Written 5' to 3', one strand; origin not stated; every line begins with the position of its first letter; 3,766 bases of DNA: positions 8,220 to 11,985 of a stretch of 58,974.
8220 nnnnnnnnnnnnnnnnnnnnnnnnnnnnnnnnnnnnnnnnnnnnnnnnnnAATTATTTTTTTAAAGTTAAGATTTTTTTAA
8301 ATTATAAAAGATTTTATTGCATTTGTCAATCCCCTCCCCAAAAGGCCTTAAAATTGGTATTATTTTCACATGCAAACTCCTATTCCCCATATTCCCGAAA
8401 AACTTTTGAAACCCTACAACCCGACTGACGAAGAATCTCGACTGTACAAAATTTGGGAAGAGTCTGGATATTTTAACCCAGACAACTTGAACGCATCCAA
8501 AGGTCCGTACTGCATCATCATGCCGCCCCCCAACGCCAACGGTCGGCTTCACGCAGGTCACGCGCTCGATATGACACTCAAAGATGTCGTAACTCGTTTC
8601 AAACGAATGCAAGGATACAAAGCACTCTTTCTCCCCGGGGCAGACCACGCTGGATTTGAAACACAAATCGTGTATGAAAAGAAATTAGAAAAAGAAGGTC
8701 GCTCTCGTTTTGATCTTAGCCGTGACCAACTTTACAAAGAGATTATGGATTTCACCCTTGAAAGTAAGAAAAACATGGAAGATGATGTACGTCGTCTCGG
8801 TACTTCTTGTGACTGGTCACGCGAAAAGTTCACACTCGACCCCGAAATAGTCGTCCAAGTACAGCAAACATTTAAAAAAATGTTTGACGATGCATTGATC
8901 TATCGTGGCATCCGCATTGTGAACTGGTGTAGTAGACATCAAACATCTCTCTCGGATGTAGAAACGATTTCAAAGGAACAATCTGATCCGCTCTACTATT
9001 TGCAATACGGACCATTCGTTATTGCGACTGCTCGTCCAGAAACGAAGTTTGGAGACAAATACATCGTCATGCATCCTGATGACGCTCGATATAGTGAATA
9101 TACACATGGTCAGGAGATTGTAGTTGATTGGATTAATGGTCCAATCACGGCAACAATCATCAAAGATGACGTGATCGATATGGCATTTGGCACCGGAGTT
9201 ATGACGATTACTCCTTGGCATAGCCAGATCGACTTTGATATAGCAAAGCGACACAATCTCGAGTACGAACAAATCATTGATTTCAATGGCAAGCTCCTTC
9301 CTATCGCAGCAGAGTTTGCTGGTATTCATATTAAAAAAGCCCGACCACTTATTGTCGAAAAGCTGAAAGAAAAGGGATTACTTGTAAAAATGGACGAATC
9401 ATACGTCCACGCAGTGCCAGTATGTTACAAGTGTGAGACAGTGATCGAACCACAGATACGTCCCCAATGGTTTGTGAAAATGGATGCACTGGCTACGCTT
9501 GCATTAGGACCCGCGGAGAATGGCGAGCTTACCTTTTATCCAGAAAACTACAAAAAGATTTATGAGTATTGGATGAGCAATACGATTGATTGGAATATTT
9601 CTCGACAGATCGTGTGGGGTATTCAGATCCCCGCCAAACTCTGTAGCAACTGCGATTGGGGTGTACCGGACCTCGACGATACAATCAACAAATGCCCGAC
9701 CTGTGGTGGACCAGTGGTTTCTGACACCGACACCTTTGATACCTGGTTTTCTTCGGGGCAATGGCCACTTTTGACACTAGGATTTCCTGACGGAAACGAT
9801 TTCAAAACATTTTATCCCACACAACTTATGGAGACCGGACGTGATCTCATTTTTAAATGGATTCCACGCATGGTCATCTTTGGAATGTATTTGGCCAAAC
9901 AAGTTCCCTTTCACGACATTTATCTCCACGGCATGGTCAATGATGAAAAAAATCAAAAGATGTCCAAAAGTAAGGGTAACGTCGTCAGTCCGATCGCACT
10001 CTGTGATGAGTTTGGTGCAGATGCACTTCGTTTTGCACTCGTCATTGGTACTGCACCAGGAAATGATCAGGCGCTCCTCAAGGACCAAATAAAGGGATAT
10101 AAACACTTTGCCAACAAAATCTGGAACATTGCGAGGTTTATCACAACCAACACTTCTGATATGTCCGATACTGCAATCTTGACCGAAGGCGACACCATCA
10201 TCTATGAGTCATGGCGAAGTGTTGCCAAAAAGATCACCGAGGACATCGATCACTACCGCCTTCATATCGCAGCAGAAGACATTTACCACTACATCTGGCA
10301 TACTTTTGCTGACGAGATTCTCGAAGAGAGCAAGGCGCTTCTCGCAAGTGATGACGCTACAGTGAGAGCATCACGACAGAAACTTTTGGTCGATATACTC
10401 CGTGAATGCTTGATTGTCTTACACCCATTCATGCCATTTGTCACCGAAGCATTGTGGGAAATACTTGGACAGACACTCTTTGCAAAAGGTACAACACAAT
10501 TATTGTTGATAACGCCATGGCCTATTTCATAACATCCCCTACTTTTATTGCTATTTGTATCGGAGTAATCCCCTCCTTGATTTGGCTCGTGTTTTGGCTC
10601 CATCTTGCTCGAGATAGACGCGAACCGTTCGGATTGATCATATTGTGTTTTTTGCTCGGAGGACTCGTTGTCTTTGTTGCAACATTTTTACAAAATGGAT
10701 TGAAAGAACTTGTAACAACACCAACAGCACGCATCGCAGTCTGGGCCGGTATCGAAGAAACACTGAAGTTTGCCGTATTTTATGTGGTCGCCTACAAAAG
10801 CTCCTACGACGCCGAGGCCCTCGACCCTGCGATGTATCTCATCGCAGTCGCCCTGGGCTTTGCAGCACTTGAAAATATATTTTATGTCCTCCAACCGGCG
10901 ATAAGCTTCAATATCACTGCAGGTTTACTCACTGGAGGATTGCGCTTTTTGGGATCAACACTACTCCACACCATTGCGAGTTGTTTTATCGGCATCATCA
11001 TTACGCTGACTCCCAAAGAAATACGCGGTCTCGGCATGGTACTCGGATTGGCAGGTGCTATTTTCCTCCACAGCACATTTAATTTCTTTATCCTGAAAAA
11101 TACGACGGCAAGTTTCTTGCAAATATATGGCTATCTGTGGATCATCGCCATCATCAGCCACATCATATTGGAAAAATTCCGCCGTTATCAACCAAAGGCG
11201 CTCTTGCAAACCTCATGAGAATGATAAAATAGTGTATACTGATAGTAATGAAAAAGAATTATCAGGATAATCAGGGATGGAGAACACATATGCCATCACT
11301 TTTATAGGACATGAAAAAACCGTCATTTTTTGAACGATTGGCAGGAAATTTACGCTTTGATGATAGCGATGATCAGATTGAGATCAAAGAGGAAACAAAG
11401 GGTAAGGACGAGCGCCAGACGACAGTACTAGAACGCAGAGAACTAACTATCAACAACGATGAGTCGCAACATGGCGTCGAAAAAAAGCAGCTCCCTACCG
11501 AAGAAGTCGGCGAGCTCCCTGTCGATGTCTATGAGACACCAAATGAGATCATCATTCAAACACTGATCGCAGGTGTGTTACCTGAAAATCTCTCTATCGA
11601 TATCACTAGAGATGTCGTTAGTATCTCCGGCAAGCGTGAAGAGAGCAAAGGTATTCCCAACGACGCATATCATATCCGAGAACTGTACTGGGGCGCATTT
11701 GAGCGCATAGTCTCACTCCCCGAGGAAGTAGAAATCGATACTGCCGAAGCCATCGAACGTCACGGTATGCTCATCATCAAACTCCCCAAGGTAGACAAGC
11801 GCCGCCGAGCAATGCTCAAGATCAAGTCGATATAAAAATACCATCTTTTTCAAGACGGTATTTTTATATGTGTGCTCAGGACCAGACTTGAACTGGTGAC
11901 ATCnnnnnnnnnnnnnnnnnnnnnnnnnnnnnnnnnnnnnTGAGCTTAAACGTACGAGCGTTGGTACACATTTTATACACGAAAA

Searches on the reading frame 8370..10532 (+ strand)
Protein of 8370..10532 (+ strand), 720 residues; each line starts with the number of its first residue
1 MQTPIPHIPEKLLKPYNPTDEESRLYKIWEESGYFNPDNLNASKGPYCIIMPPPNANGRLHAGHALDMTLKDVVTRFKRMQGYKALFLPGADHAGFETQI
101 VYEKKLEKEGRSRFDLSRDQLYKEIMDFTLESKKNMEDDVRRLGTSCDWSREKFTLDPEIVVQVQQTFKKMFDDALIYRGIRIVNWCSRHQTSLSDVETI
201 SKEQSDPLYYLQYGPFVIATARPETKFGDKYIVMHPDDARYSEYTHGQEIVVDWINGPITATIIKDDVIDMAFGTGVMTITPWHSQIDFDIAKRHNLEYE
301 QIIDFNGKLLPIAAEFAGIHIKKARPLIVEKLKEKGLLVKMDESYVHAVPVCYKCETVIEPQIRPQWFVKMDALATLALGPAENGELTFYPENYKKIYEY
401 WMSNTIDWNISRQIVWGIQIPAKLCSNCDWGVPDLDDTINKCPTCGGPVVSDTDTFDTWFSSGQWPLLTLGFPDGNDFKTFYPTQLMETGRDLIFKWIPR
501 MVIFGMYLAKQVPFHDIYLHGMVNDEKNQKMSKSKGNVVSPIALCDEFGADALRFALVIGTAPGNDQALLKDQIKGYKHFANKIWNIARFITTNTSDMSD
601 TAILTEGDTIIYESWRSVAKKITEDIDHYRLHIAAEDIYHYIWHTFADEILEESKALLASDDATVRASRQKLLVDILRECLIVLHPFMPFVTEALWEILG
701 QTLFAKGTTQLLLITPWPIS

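Call 18: search_protein_families(library=ncbifam, proteins=[window:8370-10532:+], max_evalue=0.00001)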
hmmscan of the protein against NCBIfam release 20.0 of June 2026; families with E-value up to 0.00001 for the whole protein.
window:8370-10532:+ (720 aa): 17 families
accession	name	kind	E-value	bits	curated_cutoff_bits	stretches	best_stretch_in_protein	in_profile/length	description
NF004349.1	PRK05729.1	equivalog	2.3e-235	783.8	704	1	14-718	2-696/860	valine--tRNA ligase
TIGR00422.1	valS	equivalog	1.6e-229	764.2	612.1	1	14-718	3-712/863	valine--tRNA ligase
NF011492.0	PRK14900.1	equivalog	2.5e-196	654.7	1783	1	12-718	9-726/1044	valine--tRNA ligase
NF009687.0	PRK13208.1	equivalog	9.9e-148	493.6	738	1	11-701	5-707/801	valine--tRNA ligase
TIGR00392.1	ileS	equivalog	7.7e-101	338.7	621.4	3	435-700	516-790/861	isoleucine--tRNA ligase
NF000540.1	alt_ValS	exception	4.3e-78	263.1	900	2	448-698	491-742/827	valine--tRNA ligase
NF040702.1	ileS_w_GNAT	exception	1.5e-58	198.3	1999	3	262-434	494-665/1100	isoleucine--tRNA ligase, N-acetyltransferase domain-containing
NF000258.1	MupB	exception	2.7e-52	177.8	1900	3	433-695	490-759/1033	mupirocin-resistant isoleucine--tRNA ligase MupB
NF008957.0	PRK12300.1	subfamily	3e-52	177.7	677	3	21-249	9-251/946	leucine--tRNA ligase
NF000257.1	MupA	exception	2.8e-49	167.7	1900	3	433-695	486-757/1024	mupirocin-resistant isoleucine--tRNA ligase MupA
TIGR00395.1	leuS_arch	equivalog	3.7e-43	147.7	648.5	2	22-248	4-243/938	leucine--tRNA ligase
TIGR00396.1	leuS_bact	equivalog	4.3e-42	144.2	548.4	2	526-702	601-761/843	leucine--tRNA ligase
TIGR00398.1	metG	equivalog_domain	2.6e-32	112.2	336.35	2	514-703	312-505/530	methionine--tRNA ligase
NF008900.0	PRK12267.1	equivalog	3.1e-24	85.5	598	1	470-701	239-478/648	methionine--tRNA ligase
NF001100.0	PRK00133.1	equivalog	3.2e-24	85.5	587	1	515-702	316-505/676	methionine--tRNA ligase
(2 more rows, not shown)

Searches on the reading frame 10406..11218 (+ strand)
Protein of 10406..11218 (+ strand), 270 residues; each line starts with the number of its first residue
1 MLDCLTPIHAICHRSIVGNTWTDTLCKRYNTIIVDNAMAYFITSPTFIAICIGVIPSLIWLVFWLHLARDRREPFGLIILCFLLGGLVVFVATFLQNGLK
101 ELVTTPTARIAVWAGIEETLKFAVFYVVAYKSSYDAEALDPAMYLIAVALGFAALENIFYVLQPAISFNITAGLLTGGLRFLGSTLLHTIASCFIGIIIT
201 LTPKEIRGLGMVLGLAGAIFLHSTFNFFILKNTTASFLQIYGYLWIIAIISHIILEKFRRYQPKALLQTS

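Call 81: search_protein_families(library=pfam, proteins=[window:10406-11218:+], max_evalue=0.001)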
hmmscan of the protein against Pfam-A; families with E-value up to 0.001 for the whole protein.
window:10406-11218:+ (270 aa): 1 family
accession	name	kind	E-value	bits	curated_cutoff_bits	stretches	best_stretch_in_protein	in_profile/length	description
PF13367.11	PrsW-protease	-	1.1e-22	81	23.5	1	73-246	1-190/196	PrsW family intramembrane metalloprotease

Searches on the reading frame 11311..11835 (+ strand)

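Call 81: search_protein_families(library=pfam, proteins=[window:11311-11835:+], max_evalue=0.001)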
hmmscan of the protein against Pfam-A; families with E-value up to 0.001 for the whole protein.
window:11311-11835:+ (174 aa): 1 family
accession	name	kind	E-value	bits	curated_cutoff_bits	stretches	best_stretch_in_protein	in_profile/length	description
PF00011.27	HSP20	-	4.1e-12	46.5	20.8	1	73-165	2-92/102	Hsp20/alpha crystallin family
